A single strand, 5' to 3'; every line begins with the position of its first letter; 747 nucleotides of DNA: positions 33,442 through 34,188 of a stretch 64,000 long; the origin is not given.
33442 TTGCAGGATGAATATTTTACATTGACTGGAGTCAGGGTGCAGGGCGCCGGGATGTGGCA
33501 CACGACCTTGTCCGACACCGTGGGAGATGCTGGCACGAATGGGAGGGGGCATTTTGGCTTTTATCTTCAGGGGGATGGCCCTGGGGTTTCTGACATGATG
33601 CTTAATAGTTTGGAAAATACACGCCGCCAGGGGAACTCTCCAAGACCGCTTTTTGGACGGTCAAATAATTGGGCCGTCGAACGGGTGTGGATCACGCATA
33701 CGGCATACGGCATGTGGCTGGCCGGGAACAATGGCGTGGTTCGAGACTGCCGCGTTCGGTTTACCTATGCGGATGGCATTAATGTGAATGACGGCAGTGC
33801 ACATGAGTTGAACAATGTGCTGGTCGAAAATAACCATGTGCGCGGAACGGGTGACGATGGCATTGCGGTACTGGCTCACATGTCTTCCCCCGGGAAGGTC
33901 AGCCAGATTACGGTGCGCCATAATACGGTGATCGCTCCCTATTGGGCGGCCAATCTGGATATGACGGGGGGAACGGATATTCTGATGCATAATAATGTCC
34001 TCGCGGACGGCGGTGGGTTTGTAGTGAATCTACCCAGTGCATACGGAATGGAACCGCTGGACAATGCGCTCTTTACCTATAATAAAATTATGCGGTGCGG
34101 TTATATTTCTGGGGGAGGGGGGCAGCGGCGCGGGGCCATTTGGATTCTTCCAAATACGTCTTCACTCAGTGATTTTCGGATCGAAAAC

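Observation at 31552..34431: Terminal-type domain trapped inside a GH87 fusion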

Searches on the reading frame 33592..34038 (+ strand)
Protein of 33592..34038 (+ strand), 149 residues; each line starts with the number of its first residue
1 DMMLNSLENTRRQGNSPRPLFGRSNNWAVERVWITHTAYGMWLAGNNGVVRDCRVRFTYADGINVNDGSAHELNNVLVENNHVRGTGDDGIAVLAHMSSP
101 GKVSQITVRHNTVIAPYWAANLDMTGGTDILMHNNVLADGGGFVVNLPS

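Call 71: search_solved_structures(query=window:33592-34038:+, max_evalue=0.01, show_alignments=3)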
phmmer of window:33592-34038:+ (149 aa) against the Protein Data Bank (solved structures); distinct sequences matched with E-value up to 0.01: 6.
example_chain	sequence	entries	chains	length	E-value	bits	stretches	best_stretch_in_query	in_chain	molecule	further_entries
7c7d_A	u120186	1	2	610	3.2e-12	50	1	27-141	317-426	alpha-1,3-glucanase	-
6k0m_A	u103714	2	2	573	1e-08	38.6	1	25-138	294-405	Alpha-1,3-glucanase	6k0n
6k0s_A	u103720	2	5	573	1.3e-07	35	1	25-138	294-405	Alpha-1,3-glucanase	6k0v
6k0q_A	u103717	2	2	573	1.3e-07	35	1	25-138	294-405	Alpha-1,3-glucanase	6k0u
6k0p_A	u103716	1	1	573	1.3e-07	35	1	25-138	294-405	Alpha-1,3-glucanase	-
5zru_A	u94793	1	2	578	8.3e-07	32.4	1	25-145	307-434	Alpha-1,3-glucanase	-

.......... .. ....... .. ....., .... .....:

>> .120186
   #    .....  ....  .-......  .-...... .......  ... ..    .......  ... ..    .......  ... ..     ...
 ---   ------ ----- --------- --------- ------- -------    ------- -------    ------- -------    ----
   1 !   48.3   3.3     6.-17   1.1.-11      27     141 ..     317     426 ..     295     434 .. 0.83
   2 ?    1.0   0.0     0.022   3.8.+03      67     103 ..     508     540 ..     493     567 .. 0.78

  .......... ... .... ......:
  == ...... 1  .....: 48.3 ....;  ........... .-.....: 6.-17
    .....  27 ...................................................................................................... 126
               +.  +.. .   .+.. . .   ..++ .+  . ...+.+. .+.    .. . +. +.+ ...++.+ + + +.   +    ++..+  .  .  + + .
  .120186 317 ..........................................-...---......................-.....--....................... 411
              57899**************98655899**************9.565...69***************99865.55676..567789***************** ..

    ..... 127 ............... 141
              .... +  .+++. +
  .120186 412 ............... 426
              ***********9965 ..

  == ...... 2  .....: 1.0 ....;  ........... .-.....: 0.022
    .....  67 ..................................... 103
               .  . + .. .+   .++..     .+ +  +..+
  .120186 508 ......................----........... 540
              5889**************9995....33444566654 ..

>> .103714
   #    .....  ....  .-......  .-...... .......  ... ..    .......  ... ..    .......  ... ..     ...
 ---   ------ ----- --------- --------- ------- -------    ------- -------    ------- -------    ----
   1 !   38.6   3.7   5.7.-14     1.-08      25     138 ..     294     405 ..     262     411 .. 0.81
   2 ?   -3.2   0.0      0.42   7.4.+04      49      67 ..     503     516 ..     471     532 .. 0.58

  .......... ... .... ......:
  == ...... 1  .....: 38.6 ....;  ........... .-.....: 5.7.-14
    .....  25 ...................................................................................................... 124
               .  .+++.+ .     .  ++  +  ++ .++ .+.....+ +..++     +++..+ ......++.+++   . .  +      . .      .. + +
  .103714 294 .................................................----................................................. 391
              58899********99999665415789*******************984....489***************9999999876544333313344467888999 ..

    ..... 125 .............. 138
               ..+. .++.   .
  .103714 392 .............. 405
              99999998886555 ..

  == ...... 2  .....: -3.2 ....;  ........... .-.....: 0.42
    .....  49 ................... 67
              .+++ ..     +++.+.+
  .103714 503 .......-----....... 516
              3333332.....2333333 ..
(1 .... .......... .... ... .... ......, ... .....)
